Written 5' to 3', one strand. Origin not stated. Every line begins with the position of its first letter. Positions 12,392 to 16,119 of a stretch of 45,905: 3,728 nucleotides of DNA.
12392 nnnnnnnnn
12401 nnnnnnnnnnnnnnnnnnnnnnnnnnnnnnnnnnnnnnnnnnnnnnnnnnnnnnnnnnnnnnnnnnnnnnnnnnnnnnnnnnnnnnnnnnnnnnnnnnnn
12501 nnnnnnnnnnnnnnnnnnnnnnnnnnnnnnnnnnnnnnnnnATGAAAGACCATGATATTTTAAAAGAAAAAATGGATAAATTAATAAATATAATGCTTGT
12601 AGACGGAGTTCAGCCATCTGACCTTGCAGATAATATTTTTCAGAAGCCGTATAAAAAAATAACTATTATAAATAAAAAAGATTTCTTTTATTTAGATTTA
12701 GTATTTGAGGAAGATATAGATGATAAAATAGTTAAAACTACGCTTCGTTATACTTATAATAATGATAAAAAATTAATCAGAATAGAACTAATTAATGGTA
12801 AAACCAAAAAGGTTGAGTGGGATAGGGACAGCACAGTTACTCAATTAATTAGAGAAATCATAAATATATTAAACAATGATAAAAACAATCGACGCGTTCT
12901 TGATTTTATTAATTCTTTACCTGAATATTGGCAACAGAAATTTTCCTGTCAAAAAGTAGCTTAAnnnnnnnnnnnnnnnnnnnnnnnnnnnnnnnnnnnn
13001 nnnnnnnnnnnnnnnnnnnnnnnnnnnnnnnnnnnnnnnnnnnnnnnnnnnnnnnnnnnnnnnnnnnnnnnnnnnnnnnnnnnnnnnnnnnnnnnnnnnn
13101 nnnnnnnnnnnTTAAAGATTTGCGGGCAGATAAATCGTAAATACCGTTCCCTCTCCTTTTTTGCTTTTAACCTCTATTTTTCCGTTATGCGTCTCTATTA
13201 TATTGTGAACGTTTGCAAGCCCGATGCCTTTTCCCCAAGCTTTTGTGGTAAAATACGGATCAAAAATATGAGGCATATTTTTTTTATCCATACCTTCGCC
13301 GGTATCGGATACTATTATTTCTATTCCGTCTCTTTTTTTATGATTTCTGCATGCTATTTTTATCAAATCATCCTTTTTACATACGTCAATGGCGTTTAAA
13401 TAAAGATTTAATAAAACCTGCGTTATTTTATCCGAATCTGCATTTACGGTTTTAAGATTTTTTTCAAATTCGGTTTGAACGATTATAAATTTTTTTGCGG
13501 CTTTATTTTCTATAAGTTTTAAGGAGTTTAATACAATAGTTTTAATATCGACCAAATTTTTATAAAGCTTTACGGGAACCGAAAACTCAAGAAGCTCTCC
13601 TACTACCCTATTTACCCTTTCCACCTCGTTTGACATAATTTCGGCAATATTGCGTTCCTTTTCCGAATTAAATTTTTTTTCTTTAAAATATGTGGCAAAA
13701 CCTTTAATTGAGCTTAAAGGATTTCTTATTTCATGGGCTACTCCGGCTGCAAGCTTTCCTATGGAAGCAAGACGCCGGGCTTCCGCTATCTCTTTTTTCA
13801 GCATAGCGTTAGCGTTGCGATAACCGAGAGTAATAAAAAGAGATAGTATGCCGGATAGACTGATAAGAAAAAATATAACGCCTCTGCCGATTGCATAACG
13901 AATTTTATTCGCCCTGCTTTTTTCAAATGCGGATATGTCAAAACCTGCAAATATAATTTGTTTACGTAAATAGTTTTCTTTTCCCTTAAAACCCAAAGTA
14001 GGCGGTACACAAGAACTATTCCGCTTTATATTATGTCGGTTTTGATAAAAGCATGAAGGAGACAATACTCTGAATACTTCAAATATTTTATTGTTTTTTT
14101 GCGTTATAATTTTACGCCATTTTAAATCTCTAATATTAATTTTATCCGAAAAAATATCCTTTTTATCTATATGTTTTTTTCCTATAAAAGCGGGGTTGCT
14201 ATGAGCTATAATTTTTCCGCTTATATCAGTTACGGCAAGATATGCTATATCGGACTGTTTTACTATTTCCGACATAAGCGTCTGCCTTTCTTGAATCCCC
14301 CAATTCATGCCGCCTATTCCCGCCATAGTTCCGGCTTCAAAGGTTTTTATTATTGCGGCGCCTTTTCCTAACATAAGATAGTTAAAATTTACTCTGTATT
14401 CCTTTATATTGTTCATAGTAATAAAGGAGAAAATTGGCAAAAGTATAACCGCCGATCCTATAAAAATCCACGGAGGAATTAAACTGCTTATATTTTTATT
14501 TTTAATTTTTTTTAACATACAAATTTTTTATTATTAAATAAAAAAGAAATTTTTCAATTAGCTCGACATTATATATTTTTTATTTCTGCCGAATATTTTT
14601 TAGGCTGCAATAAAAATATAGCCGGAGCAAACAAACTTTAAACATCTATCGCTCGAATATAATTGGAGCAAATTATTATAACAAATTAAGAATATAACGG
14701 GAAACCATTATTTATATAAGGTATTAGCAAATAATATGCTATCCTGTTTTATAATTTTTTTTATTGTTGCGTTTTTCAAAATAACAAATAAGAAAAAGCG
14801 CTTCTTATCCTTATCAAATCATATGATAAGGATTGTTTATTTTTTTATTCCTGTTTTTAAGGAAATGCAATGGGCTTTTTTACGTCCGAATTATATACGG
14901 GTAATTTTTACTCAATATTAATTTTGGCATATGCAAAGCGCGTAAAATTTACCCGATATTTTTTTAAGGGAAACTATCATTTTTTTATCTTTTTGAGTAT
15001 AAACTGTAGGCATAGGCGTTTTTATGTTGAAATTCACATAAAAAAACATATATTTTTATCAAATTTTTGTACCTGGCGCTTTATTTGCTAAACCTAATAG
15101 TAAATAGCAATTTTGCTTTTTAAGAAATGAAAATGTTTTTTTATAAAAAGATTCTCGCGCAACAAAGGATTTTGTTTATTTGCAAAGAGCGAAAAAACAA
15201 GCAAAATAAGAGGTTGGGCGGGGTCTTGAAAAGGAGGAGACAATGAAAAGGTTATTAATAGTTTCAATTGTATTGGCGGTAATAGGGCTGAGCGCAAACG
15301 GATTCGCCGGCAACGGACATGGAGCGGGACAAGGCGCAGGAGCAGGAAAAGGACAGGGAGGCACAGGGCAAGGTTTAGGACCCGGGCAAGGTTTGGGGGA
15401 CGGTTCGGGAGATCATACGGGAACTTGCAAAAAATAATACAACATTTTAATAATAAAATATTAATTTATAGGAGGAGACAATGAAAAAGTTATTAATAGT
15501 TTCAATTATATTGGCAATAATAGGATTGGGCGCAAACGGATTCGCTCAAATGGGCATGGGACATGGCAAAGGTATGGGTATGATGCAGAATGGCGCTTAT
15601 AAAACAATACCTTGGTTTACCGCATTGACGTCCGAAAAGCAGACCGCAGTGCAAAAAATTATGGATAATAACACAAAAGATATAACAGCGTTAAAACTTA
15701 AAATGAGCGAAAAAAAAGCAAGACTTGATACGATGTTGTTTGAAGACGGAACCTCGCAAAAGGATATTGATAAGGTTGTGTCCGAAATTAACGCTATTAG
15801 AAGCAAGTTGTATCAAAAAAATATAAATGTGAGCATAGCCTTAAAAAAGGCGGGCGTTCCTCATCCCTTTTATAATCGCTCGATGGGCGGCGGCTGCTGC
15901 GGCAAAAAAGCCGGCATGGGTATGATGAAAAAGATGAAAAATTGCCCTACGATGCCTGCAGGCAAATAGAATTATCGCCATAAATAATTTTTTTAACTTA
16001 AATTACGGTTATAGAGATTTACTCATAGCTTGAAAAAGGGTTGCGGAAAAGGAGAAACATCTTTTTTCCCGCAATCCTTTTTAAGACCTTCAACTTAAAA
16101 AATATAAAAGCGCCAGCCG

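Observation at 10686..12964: SF2 helicase with an orphan C-terminal extension, coupled to an unknown 140-aa protein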

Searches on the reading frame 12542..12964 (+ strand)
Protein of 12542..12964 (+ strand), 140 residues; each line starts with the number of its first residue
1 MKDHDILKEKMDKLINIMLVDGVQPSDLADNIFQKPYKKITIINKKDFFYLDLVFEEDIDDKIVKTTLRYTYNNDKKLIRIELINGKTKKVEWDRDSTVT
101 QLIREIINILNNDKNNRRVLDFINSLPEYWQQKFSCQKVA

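Call 3: search_protein_families(library=pfam, proteins=[window:12542-12964:+], max_evalue=0.1)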
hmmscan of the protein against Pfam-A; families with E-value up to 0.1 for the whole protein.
window:12542-12964:+ (140 aa): 1 family
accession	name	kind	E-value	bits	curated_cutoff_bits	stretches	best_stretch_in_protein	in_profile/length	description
PF15283.12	DUF4595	-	0.0094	16.4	34.2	1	60-98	69-112/202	Domain of unknown function (DUF4595) with porin-like fold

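Call 4: search_protein_families(library=padloc, proteins=[window:12542-12964:+], max_evalue=0.1)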
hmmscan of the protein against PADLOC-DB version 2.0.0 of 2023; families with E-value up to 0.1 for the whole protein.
window:12542-12964:+ (140 aa): 1 family
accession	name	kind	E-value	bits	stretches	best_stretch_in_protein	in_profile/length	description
PDLC04696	PDC-M53A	-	0.0018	15.5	1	75-139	195-260/320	-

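Call 5: search_protein_families(library=ncbifam, proteins=[window:12542-12964:+], max_evalue=0.1)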
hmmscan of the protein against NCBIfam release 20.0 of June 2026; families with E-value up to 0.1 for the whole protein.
window:12542-12964:+ (140 aa): 1 family
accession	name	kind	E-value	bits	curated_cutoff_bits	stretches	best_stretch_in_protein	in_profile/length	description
NF011744.0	PRK15197.1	equivalog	0.042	13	274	1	12-92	37-122/291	SPI-2 type III secretion system effector PipB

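Call 7: find_homologous_proteins(query=window:12542-12964:+, max_evalue=0.01)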
Query window:12542-12964:+ (140 aa): 5 proteins with E <= 0.01 among 40 candidates.
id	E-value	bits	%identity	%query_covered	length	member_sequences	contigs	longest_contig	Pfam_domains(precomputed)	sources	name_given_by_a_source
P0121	5.1e-82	290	98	100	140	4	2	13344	-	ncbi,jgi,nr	ncbi:MAG: hypothetical protein JRJ49_07465 [Deltaproteobacteria bacterium]|nr:hypothetical protein [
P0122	1.4e-51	192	65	100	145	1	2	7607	-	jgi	-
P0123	8.4e-36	141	68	71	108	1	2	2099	-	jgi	-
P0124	2.4e-20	91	42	91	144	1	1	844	-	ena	-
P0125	2.0e-18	85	42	96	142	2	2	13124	-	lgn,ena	-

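Call 33: search_protein_families(library=pfam, proteins=[P0122, P0124, P0125], max_evalue=1)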
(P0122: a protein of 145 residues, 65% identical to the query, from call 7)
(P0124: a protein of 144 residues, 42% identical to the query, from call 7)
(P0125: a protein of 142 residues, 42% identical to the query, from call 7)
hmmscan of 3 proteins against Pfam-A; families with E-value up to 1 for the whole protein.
P0122 (145 aa): 2 families
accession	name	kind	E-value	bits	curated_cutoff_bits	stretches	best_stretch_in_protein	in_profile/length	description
PF15283.12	DUF4595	-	0.0087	16.5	34.2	1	65-108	69-117/202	Domain of unknown function (DUF4595) with porin-like fold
PF21248.3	SoFic-like_C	-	0.07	13.8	27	1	26-47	19-40/76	Protein adenylyltransferase SoFic-like, C-terminal domain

P0124 (144 aa): 1 family
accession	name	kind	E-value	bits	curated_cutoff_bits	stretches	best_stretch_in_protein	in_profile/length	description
PF22470.1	Histone_HNS_N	-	0.16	12.4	24.5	1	8-30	55-77/79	H-NS histone-like proteins, N-terminal domain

P0125 (142 aa): 4 families
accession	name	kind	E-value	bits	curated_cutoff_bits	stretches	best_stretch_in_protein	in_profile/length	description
PF12325.13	TMF_TATA_bd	-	0.00049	20.6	29.1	1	69-130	14-75/115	TATA element modulatory factor 1 TATA binding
PF15565.11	Imm30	-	0.045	14.3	27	1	80-130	27-76/98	Immunity protein 30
PF22470.1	Histone_HNS_N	-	0.068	13.5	24.5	0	8-29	56-77/79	H-NS histone-like proteins, N-terminal domain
PF19668.4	DUF6171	-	0.16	12.8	27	0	61-88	10-37/80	Family of unknown function (DUF6171)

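Call 52: find_homologous_proteins(query=A2, max_evalue=0.001)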
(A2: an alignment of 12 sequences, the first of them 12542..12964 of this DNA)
Query A2 (12 sequences) (140 aa, profile of the alignment): 94 proteins with E <= 0.001 among 1280 candidates.
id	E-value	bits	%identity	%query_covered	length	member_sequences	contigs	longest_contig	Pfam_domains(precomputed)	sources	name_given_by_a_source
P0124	9.4e-50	186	42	91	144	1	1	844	-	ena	-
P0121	2.7e-48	181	98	100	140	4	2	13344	-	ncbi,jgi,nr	ncbi:MAG: hypothetical protein JRJ49_07465 [Deltaproteobacteria bacterium]|nr:hypothetical protein [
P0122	7.2e-48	180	65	100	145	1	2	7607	-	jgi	-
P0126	7.7e-48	180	45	91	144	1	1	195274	-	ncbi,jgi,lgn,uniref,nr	ncbi:hypothetical protein [Anaerospora hongkongensis]|uniref:hypothetical protein n=1 Tax=Anaerospor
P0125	9.6e-48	180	42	96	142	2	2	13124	-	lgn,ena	-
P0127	3.9e-45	171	44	91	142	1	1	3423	-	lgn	-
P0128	4.9e-43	164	27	81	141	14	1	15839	-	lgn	-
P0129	8.8e-43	163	38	91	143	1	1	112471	-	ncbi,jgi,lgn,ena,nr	ncbi:MAG TPA: hypothetical protein VE710_11890 [Candidatus Bathyarchaeia archaeon]|nr:hypothetical p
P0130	1.3e-42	163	29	70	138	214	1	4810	-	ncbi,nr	ncbi:hypothetical protein FR986_005154, partial [Escherichia coli]|nr:hypothetical protein [Escheric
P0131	2.2e-42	162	45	91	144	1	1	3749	-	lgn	-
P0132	6.9e-42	161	32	76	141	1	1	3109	-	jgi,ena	-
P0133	1.3e-41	160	43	91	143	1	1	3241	-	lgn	-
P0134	1.6e-41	159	30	72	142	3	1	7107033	-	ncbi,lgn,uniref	ncbi:hypothetical protein P7C00_11265 [Pseudomonas sp. JDS08PS003]|uniref:hypothetical protein n=1 T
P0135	1.8e-41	159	35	72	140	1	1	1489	-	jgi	-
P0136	3.3e-41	158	29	81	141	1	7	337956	-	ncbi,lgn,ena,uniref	ncbi:hypothetical protein [Serratia liquefaciens]|uniref:hypothetical protein n=1 Tax=Serratia lique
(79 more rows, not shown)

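Call 62: predict_structure(alignment_id=A3)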
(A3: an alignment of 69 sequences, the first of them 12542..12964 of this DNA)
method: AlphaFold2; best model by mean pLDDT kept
length: 140 residues; sequences in the alignment: 69
mean_pLDDT: 85.4   pTM: 0.77
mean pLDDT of the five models: 85.4, 84.5, 84.5, 82.4, 81.4
residues with pLDDT >= 90: 66; 70-90: 62; 50-70: 9; < 50: 3
segments of 3 or more residues with pLDDT < 50: 138-140
pLDDT, mean of each block of 10 residues (from residue 1): 83 88 71 83 92 89 90 89 90 93 92 80 90 64
secondary structure, 60 per line:
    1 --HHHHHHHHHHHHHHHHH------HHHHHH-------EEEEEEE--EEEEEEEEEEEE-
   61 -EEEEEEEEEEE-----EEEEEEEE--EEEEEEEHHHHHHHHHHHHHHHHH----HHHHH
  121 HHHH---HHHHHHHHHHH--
elements in order: H3-19 H26-31 E39-45 E48-59 E62-72 E78-85 E88-94 H95-111 H116-124 H128-138

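Call 66: fold_search(model_id=the predicted structure, library=pdb)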
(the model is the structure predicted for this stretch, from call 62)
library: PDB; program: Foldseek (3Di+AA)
matches with E <= 10: 909; with E <= 0.001: 0
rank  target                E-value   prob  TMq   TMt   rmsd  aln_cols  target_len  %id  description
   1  1ylx_A                4.0e-02  0.57  0.22  0.28  12.7       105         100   11  Crystal Structure of a Protein of Unknown Function from Bacillus stearothermophilus (released 2005-05-31)
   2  3d2e_A                9.5e-02  0.18  0.20  0.07  15.7       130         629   13  Crystal structure of a complex of Sse1p and Hsp70, Selenomethionine-labeled crystals (released 2008-06-17)
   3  3d2e_C                1.2e-01  0.30  0.25  0.08  14.2       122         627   12  Crystal structure of a complex of Sse1p and Hsp70, Selenomethionine-labeled crystals (released 2008-06-17)
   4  6s5l_A                1.3e-01  0.98  0.32  0.35   4.7        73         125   14  Anabaena Apo-C-Terminal Domain Homolog Of The Orange Carotenoid Protein In Native Conditions (released 2020-05-13)
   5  3ke7_B                1.6e-01  0.94  0.28  0.29   5.3        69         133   16  Crystal structure of putative ketosteroid isomerase (YP_001303366.1) from Parabacteroides distasonis ATCC 8503 at 1.45 (released 2009-11-03)
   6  3g8z                  1.6e-01  0.89  0.30  0.31   4.0        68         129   10  Crystal structure of protein of unknown function with cystatin-like fold (NP_639274.1) from Xanthomonas campestris at 1. (released 2009-02-24)
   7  4usg_A                1.7e-01  0.20  0.14  0.26  13.0        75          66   15  Crystal structure of PC4 W89Y mutant complex with DNA (released 2015-03-18)
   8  1wzn_A                1.8e-01  0.91  0.29  0.17  13.5        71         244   10  Crystal Structure of the SAM-dependent methyltransferase from Pyrococcus horikoshii OT3 (released 2006-03-14)
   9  8tmb_C                1.9e-01  0.16  0.21  0.11  20.9       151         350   12  Cryo-EM structure of CorA in complex with conformation-specific synthetic antibody C12 and 20 mM MgCl2, State MG20-1 (released 2025-02-12)
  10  3ke7_A                2.0e-01  0.96  0.27  0.28   4.0        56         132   16  Crystal structure of putative ketosteroid isomerase (YP_001303366.1) from Parabacteroides distasonis ATCC 8503 at 1.45 (released 2009-11-03)
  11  6s5l_K                2.1e-01  0.96  0.31  0.34   4.6        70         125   14  Anabaena Apo-C-Terminal Domain Homolog Of The Orange Carotenoid Protein In Native Conditions (released 2020-05-13)
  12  8qx7_B                2.1e-01  0.96  0.31  0.34   4.9        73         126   14  Apo-C-Terminal Domain Homolog of the Orange Carotenoid Protein from Anabaena at a resolution of 1.95 Angstroms (released 2024-04-03)
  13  6s5l_J                2.1e-01  0.95  0.32  0.35   4.9        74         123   14  Anabaena Apo-C-Terminal Domain Homolog Of The Orange Carotenoid Protein In Native Conditions (released 2020-05-13)
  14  6e2q_A                2.1e-01  0.35  0.21  0.08   9.6        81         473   14  Structure of human JAK2 FERM/SH2 in complex with Erythropoietin Receptor (released 2018-08-08)
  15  8tmi_E                2.1e-01  0.21  0.24  0.12  22.5       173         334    9  Cryo-EM structure of CorA in complex with conformation-specific synthetic antibody C18 and 100 uM MgCl2, State MG0.1-2 (released 2025-02-12)
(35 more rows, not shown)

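Call 75: fold_search(model_id=the predicted structure, library=viral)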
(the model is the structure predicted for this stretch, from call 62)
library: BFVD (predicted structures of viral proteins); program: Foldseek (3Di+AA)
matches with E <= 10: 1392; with E <= 0.001: 0
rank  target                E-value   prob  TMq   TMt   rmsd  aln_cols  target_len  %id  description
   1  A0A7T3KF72            3.2e-03  0.93  0.26  0.17  16.1       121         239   14  Uncharacterized protein [Campylobacter phage F358]
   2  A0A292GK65            1.0e-02  0.99  0.33  0.41  12.9       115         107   14  (no name in the UniProt tables at hand)
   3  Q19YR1                2.3e-02  0.92  0.29  0.30  10.9       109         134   15  Uncharacterized protein [Mycobacterium phage Pipefish]
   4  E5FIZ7                2.5e-02  0.85  0.24  0.33  10.5        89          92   16  Uncharacterized protein cd.3 [Escherichia phage vB_EcoM_VR7]
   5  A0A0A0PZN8            2.6e-02  0.87  0.25  0.37  10.7        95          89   12  DUF7355 domain-containing protein [Pectobacterium bacteriophage PM2]
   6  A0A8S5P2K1            2.8e-02  0.98  0.30  0.41  13.8        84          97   15  Uncharacterized protein [Siphoviridae sp. ctZE52]
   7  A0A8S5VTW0            3.1e-02  0.95  0.32  0.31  11.2        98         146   11  Uncharacterized protein [Ackermannviridae sp.]
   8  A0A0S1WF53            3.5e-02  0.69  0.28  0.18  17.2       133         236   10  (no name in the UniProt tables at hand)
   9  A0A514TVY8            3.7e-02  0.38  0.20  0.19  15.7       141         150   12  Uncharacterized protein [Aeromonas phage D6]
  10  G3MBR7                3.9e-02  0.99  0.34  0.43  10.0        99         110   12  Gp201 [Bacillus phage G]
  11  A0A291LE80            3.9e-02  0.92  0.27  0.39   7.8        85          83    9  Uncharacterized protein [Aeromonas phage AS-yj]
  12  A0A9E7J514            4.1e-02  0.25  0.18  0.20  14.6       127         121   13  (no name in the UniProt tables at hand)
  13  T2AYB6                4.6e-02  0.41  0.21  0.23  13.1       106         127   17  (no name in the UniProt tables at hand)
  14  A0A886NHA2            4.6e-02  0.25  0.19  0.17  19.6       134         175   12  (no name in the UniProt tables at hand)
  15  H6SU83                6.6e-02  0.98  0.27  0.55   6.3        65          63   17  Uncharacterized protein [Campylobacter virus IBB35]
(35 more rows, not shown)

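Call 77: search_protein_families(library=phrogs, proteins=[window:12542-12964:+], max_evalue=0.01)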
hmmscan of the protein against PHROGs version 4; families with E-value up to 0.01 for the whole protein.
window:12542-12964:+ (140 aa): 0 families

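Call 94: search_protein_representatives(alignment_id=A3)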
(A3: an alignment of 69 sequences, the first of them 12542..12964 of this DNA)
Query: 69 sequences, 143 profile positions. Proteins with E-value up to 0.001 (for the whole library): 183; up to 1e-10: 146; up to 1e-30: 59. The best 150 are listed.
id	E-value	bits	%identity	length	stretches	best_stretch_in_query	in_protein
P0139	8.0e-46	171.7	-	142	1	4-143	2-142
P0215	8.4e-46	171.6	-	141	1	1-143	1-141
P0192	3.5e-43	163.1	-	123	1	19-143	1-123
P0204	3.5e-42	159.9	-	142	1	1-143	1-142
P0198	1.6e-41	157.8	-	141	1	1-143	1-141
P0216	4.3e-41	156.4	-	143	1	1-143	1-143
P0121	9.8e-40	152.0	-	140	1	1-138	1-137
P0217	5.2e-38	146.4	-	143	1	1-143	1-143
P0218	5.3e-38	146.3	-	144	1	1-143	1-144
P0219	9.3e-38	145.5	-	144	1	1-143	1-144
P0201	2.3e-37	144.3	-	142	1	6-143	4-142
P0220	3.1e-37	143.8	-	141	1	1-143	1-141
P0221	3.2e-37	143.8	-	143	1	1-143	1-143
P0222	4.6e-37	143.3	-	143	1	1-143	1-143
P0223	1.7e-36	141.5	-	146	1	1-139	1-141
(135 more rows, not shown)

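Call 95: list_cluster_members(proteins=[P0001, window:12542-12964:+, window:8398-10575:+])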
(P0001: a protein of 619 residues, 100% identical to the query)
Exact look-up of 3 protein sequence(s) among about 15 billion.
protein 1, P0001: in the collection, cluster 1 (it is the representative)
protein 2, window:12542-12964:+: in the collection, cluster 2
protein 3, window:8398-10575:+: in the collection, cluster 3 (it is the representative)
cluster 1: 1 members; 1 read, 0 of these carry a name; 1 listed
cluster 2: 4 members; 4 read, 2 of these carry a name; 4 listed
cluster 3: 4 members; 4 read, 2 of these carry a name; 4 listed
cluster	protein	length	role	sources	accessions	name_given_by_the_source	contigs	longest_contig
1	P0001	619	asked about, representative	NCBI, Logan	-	-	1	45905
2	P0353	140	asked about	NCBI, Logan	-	-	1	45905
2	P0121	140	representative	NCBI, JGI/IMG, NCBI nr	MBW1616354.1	MAG: hypothetical protein JRJ49_07465 [Deltaproteobacteria bacterium] | hypothetical protein [Deltaproteobacteria bacterium]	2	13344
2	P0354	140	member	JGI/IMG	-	hypothetical protein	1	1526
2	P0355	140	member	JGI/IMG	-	-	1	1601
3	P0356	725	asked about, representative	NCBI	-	-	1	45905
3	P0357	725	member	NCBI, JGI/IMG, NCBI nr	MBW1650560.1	MAG: ATP-dependent RecD-like DNA helicase [Deltaproteobacteria bacterium] | ATP-dependent RecD-like DNA helicase [Deltaproteobacteria bacterium]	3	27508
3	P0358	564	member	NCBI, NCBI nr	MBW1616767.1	MAG: AAA family ATPase, partial [Deltaproteobacteria bacterium] | AAA family ATPase [Deltaproteobacteria bacterium]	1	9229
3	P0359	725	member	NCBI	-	-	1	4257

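Call 103: search_solved_structures(query=A3, max_evalue=10)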
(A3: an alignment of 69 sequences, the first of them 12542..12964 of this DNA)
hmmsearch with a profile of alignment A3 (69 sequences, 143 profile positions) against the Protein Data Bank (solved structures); distinct sequences matched with E-value up to 10: 7.
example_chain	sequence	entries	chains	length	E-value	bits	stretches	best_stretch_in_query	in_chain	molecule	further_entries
5ezu_A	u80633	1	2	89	0.058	16.5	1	52-105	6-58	Protein A46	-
6mfy_A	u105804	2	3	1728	0.084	16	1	4-32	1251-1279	Linear gramicidin synthase subunit A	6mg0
9be3_A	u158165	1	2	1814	0.093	15.8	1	4-32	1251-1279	Linear gramicidin synthase subunit A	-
9meh_A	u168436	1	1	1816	0.093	15.8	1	4-32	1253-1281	Linear gramicidin synthase subunit A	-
9be4_A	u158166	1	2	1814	0.093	15.8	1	4-32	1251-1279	Linear gramicidin synthase subunit A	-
6mfz_A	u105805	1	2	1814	0.094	15.8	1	4-32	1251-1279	Linear gramicidin synthase subunit A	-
9ch4_A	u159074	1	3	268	1.8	11.6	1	69-110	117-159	Ig-like domain-containing protein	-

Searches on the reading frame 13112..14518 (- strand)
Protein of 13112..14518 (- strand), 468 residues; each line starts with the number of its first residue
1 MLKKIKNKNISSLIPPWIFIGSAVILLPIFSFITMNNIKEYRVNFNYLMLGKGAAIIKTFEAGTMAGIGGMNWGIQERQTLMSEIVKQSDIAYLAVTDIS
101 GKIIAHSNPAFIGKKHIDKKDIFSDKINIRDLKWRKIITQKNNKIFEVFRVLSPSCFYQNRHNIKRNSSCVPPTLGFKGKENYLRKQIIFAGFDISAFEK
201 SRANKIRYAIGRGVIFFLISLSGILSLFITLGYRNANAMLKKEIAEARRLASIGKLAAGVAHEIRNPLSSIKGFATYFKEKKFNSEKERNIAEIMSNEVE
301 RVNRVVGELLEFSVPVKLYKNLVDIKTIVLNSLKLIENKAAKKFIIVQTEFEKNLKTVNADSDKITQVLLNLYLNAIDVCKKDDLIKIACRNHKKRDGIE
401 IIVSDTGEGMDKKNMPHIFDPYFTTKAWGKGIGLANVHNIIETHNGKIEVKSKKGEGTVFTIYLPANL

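Call 61: search_protein_families(library=pfam, proteins=[window:13112-14518:-], max_evalue=0.001)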
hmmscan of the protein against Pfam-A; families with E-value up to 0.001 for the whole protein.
window:13112-14518:- (468 aa): 3 families
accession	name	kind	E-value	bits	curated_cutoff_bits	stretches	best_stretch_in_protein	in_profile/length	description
PF02518.31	HATPase_c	-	2.3e-24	86.4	26.4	1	361-466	2-109/111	Histidine kinase-, DNA gyrase B-, and HSP90-like ATPase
PF00512.31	HisKA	-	5.7e-13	49.1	26.9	1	254-313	3-61/66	His Kinase A (phospho-acceptor) domain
PF14501.12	HATPase_c_5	-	1e-05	25.8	22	1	365-455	6-93/102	GHKL domain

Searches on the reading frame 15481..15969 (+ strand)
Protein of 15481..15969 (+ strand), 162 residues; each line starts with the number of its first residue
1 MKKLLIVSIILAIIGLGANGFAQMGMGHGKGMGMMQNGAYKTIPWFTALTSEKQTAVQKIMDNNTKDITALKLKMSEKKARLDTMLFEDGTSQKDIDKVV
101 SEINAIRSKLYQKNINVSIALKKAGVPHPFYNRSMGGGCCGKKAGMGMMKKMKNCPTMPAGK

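Call 61: search_protein_families(library=pfam, proteins=[window:15481-15969:+], max_evalue=0.001)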
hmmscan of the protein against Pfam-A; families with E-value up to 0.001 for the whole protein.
window:15481-15969:+ (162 aa): 1 family
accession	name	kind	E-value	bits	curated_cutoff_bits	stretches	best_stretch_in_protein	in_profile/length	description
PF13801.11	Metal_resist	-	9.4e-09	35.9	29.2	1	12-126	6-119/125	Heavy-metal resistance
